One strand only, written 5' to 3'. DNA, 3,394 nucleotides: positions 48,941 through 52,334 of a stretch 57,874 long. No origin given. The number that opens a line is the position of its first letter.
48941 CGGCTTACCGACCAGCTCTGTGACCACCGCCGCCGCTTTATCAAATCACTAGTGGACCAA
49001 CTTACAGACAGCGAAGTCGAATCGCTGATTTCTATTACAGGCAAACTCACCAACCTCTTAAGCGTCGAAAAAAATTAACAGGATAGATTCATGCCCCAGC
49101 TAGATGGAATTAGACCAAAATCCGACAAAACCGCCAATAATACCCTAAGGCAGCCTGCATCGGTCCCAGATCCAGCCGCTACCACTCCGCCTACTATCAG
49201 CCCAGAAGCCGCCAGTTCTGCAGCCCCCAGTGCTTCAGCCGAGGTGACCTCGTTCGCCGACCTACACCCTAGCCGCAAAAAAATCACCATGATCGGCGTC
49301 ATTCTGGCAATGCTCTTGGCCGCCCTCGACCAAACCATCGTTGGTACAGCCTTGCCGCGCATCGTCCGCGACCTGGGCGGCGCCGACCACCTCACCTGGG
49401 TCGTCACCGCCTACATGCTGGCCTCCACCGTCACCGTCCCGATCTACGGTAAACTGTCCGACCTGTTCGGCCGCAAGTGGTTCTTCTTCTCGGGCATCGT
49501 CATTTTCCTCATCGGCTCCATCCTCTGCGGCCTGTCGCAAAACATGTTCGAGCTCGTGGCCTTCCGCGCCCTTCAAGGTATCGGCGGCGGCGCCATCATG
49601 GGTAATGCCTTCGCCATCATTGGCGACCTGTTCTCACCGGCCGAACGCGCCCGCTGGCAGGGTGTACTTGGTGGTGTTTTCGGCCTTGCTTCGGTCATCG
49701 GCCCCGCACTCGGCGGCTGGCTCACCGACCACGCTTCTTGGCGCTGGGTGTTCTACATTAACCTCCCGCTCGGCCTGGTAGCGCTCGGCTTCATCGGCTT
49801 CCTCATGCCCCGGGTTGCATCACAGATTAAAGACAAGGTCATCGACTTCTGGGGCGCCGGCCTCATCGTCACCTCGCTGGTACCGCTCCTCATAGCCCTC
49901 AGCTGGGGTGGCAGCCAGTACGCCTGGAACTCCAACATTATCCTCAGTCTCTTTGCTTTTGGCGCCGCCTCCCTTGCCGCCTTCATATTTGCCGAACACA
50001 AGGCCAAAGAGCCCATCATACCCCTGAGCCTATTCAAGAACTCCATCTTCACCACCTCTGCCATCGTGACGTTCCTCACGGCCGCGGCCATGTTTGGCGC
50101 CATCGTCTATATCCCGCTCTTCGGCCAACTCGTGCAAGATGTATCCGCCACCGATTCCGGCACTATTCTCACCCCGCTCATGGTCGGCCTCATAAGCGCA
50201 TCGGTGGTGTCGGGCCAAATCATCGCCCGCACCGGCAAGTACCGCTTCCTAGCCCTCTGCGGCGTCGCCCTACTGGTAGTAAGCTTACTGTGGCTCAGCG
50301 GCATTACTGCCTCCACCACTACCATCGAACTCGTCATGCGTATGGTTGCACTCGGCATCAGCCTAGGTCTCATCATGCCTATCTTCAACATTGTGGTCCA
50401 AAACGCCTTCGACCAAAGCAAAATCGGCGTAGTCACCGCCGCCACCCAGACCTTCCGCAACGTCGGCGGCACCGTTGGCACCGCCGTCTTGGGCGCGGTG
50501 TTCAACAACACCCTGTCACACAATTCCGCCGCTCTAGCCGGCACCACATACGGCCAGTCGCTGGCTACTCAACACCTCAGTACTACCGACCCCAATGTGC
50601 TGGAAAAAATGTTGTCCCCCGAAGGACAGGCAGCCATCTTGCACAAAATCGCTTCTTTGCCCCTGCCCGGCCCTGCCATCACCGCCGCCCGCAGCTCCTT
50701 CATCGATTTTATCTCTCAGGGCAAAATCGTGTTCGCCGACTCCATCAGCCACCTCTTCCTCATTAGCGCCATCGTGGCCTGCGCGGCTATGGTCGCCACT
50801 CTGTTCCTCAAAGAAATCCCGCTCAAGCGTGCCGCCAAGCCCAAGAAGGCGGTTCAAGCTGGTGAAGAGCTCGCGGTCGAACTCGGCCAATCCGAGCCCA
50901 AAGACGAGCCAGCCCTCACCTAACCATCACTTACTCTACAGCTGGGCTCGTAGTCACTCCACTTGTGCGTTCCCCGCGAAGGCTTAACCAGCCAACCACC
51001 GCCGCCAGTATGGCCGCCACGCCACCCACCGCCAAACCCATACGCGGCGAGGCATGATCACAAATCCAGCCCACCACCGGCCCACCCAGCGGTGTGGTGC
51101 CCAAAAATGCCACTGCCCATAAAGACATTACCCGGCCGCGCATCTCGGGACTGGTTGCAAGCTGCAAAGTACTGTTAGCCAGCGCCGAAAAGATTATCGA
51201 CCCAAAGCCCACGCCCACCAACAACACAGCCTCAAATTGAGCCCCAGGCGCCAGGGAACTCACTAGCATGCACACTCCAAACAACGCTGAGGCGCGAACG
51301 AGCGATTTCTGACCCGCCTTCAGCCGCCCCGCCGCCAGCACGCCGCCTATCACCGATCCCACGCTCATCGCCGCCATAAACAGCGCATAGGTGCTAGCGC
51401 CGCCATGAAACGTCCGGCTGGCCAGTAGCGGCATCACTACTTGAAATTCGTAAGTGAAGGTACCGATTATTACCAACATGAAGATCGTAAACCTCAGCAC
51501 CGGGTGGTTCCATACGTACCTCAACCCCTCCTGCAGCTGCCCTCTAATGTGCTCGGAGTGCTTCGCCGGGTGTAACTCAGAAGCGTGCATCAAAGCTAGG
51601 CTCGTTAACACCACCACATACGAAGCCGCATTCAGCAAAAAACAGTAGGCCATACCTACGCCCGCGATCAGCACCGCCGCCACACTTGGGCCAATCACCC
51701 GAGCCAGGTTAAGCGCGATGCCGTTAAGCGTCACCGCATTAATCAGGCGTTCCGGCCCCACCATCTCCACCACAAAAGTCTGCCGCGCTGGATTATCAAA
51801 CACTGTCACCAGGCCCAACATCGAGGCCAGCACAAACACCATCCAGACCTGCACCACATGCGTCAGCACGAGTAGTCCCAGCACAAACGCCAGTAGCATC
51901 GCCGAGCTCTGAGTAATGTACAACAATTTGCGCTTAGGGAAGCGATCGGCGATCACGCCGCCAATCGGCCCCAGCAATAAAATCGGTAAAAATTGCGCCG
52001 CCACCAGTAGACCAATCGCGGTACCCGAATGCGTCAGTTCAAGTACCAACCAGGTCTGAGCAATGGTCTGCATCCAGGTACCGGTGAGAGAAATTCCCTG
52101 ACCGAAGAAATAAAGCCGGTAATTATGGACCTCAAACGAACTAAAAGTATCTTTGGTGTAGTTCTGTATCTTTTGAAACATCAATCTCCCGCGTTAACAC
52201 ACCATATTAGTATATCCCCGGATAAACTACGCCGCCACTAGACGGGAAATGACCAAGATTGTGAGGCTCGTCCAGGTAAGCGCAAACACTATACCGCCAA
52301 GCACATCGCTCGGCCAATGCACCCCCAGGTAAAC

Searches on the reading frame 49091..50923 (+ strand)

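Call 94: search_protein_families(library=pfam, proteins=[window:49091-50923:+], max_evalue=0.001)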
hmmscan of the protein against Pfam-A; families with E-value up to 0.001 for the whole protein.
window:49091-50923:+ (610 aa): 3 families
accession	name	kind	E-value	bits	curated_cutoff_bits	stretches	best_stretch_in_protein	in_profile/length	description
PF07690.21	MFS_1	-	3.4e-59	200.9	33.4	2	71-245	2-178/347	Major Facilitator Superfamily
PF06609.19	TRI12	-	1.5e-20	73.7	23.2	1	85-496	64-495/599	Fungal trichothecene efflux pump (TRI12)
PF00083.30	Sugar_tr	-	5.4e-10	39.2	22.3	1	101-235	48-188/452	Sugar (and other) transporter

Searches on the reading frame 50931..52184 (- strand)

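Call 94: search_protein_families(library=pfam, proteins=[window:50931-52184:-], max_evalue=0.001)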
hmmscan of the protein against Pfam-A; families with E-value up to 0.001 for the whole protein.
window:50931-52184:- (417 aa): 2 families
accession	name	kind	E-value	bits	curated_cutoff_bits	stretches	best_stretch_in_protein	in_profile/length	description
PF05977.19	MFS_3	-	4.6e-56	190.8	27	1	13-399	3-391/524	Transmembrane secretion effector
PF07690.21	MFS_1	-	1.1e-39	136.9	33.4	2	26-357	2-336/347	Major Facilitator Superfamily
